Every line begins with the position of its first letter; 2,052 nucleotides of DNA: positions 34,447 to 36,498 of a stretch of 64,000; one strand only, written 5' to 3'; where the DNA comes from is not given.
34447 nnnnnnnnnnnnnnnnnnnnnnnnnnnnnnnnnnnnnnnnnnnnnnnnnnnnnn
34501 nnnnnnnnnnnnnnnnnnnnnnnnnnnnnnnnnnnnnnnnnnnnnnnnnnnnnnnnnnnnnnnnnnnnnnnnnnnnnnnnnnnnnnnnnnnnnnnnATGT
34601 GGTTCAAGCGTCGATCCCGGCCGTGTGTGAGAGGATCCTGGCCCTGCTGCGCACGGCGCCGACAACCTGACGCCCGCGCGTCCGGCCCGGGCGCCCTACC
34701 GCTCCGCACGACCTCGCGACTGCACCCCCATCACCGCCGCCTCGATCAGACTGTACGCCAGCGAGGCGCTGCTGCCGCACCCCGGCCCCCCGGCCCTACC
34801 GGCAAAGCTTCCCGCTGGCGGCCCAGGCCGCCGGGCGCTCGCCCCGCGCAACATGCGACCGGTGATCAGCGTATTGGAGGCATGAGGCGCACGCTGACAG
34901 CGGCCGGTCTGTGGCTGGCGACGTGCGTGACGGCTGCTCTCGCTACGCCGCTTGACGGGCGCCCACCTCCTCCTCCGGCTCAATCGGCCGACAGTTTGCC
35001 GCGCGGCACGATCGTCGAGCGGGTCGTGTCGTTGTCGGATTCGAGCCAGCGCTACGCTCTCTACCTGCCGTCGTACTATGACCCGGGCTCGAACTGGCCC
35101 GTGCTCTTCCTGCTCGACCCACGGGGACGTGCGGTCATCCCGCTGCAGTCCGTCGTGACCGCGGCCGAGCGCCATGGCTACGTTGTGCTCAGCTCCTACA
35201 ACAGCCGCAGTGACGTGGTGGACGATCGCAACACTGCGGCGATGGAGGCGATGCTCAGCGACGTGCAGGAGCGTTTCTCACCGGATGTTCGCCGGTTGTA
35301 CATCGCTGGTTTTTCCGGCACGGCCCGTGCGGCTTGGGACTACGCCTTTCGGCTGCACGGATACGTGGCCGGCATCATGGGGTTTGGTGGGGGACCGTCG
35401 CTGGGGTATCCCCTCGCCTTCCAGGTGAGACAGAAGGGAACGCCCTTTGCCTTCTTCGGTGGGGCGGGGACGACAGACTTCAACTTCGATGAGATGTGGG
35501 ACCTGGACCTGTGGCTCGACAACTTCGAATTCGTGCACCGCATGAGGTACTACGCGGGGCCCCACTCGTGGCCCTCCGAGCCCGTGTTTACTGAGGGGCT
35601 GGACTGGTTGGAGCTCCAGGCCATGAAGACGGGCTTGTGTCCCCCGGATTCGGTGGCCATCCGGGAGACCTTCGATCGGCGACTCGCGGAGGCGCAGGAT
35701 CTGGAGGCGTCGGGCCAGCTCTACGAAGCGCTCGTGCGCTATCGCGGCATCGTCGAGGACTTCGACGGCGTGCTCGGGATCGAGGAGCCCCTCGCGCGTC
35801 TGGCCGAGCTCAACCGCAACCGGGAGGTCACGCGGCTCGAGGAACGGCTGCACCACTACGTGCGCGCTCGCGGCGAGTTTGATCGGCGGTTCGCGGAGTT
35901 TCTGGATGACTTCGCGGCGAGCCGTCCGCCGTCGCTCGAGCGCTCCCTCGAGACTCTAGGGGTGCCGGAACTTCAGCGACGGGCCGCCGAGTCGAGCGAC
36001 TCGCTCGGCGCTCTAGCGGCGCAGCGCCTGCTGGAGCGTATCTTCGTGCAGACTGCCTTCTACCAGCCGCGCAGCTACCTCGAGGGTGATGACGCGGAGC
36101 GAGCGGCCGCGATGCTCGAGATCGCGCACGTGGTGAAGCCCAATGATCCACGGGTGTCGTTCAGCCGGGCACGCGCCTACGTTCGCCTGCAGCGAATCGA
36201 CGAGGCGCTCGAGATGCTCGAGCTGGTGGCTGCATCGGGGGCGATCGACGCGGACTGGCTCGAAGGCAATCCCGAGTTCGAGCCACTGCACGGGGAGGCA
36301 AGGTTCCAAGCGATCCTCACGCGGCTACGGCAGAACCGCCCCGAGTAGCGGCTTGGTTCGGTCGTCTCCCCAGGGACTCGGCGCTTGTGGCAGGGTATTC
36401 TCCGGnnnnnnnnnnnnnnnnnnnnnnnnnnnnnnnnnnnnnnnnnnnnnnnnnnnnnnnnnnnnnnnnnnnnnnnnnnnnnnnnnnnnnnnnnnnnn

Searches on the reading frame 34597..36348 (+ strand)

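Call 5: search_protein_families(library=ncbifam, proteins=[window:34597-36348:+], max_evalue=0.00001)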
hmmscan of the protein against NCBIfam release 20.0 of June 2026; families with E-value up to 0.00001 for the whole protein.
window:34597-36348:+ (583 aa): 1 family
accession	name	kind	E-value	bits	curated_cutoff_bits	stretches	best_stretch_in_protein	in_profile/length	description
NF047558.1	TPR_END_plus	domain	3.8e-09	36.3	32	1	522-574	3-55/56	TPR end-of-group domain-containing protein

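Call 80: search_protein_families(library=pfam, proteins=[window:34597-36348:+], max_evalue=0.001)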
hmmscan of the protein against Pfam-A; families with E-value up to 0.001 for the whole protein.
window:34597-36348:+ (583 aa): 2 families
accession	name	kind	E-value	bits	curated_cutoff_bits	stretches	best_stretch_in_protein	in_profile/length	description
PF13371.12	TPR_9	-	4.4e-05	23.8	35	1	493-547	4-58/73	Tetratricopeptide repeat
PF14559.12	TPR_19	-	0.0001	23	25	1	496-549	3-56/68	Tetratricopeptide repeat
